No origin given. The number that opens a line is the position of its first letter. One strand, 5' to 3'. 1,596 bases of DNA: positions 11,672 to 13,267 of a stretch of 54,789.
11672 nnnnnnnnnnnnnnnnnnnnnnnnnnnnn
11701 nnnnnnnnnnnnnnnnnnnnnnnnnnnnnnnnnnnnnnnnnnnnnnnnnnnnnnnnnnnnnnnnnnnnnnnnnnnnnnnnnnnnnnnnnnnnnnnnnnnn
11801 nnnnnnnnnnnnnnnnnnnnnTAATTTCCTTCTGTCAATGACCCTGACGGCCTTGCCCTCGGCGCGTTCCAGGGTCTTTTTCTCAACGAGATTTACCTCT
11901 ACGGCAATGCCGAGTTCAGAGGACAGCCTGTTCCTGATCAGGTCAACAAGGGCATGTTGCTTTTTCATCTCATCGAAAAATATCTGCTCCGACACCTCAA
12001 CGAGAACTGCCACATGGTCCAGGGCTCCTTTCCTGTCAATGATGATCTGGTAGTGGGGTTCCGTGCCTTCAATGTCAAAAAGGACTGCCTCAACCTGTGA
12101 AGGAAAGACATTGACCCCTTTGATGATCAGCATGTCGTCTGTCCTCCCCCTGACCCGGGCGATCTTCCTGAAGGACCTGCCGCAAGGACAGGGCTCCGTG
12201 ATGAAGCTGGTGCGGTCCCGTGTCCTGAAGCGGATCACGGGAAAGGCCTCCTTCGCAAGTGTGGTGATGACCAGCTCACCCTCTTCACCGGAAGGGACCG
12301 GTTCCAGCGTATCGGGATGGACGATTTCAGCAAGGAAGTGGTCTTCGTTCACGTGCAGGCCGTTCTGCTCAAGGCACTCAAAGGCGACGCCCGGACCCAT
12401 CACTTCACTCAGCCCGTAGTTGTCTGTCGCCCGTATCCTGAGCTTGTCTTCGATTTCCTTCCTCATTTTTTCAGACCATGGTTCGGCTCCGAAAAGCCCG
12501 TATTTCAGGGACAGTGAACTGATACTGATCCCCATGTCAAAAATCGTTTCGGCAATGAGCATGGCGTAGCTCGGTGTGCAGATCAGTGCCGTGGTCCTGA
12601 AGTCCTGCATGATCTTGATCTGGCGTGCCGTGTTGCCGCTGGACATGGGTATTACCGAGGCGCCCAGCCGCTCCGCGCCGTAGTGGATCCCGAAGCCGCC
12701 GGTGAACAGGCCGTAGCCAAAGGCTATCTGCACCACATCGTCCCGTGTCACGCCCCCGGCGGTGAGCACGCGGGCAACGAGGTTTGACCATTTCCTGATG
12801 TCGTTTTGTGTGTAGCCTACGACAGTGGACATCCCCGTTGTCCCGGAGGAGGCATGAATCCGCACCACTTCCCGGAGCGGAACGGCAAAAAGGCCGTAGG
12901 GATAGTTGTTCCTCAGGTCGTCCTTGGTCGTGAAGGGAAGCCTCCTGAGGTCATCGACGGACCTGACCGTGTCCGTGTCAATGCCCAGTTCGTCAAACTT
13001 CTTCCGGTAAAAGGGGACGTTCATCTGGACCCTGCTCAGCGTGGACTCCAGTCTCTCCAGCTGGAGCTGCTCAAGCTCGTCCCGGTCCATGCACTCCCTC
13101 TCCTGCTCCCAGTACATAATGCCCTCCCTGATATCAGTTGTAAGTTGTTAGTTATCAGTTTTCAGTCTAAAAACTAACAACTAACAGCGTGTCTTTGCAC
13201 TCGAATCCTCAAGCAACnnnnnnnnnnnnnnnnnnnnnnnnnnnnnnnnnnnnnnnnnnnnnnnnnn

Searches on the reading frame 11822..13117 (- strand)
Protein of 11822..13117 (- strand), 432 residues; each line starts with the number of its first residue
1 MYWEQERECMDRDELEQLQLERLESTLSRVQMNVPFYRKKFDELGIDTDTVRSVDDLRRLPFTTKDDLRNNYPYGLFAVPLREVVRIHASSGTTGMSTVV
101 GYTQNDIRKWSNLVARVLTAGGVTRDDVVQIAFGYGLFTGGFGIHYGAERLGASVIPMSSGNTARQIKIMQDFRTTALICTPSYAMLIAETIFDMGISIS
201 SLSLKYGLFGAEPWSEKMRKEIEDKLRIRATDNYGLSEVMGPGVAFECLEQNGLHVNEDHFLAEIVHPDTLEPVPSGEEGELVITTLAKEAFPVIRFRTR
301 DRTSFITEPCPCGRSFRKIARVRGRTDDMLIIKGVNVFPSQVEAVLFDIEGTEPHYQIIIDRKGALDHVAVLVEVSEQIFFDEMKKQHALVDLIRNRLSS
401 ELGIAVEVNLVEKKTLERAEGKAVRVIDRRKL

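Call 33: find_related_loci(query=window:11822-13117:-, collection=genome_contigs, flank=1500)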
Query window:11822-13117:- (432 aa) in genome_contigs; peptide patterns used: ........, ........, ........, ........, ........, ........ (x = any residue, [..] = any of these).
599 stretches matched a pattern (row limit reached: there are more); 567 encode a relative of the query (tblastn E <= 1e-3); the best 80 are kept; 80 distinct loci.
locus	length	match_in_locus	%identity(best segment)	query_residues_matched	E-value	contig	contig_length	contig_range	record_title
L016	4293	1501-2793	84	1-431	0e+0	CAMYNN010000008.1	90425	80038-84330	MAG: Thermodesulfovibrionia bacterium isolate FO_M_Nitrospinota_07.1 genome assembly, contig: scaffold_201, whole genome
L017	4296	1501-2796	81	1-432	0e+0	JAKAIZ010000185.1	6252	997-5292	MAG: Nitrospirae bacterium isolate WY3.bin57 NODE_25196_length_6252_cov_1.866612, whole genome shotgun sequence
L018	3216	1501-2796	81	1-432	0e+0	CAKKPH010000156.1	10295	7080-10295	Thermodesulfovibrionales bacterium isolate Hainich-H32-bin144-1 genome assembly, contig: H32-bin144_1_Hain_PNK108_H32_02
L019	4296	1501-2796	80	1-432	0e+0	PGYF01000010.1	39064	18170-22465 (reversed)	MAG: Nitrospira bacterium HGW-Nitrospira-1 bjp_ig2158_scaffold_1207, whole genome shotgun sequence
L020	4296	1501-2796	80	1-432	0e+0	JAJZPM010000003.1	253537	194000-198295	MAG: Nitrospirae bacterium isolate SKS1.bin124 NODE_32_length_253537_cov_5.529971, whole genome shotgun sequence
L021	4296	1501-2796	79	1-432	0e+0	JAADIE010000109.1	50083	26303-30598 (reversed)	MAG: Nitrospirota bacterium isolate M_MetaBat.26 contig-127_2183, whole genome shotgun sequence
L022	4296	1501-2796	81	1-432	0e+0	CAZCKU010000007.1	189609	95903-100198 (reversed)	MAG TPA_asm: uncultured Thermodesulfovibrio sp. isolate binchicken_co269_38 genome assembly, contig: NODE_66_length_1896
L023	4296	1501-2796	81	1-432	0e+0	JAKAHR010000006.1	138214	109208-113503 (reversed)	MAG: Nitrospirae bacterium isolate WY3.bin121 NODE_162_length_138214_cov_3.623810, whole genome shotgun sequence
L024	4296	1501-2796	79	1-432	0e+0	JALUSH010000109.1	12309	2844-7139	MAG: Thermodesulfovibrio sp. isolate S146_metabat2_scaf2bin.158_VB S146_NODE_2778_length_12309_cov_2.373584, whole genom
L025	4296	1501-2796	79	1-432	0e+0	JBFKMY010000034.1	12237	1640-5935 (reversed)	MAG: Thermodesulfovibrionia bacterium isolate Mix_sand22.2022.08.D.6 k141_1688467_length_12237_cov_8.9794, whole genome 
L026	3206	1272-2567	78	1-432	0e+0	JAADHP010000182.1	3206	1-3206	MAG: Nitrospirota bacterium isolate M_MetaBat.199 contig-127_49861, whole genome shotgun sequence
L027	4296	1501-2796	79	1-432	0e+0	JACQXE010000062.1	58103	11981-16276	MAG: Nitrospirae bacterium isolate NC_groundwater_1507_Pr4_B-0.1um_42_5 SR1-18-B1_scaffold_432359, whole genome shotgun 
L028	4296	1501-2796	80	1-432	0e+0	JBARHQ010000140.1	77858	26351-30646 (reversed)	MAG: Thermodesulfovibrionales bacterium isolate MFD06487_ilm_asm_bin9 k127_55275, whole genome shotgun sequence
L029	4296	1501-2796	76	1-432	0e+0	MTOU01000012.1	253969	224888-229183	MAG: Nitrospirae bacterium JdFR-85 JGI24019J35510_1000011, whole genome shotgun sequence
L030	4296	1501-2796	80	1-432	0e+0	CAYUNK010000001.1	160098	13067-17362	MAG TPA_asm: uncultured Nitrospiraceae bacterium isolate SRP257756_co1_123 genome assembly, contig: NODE_18_length_16009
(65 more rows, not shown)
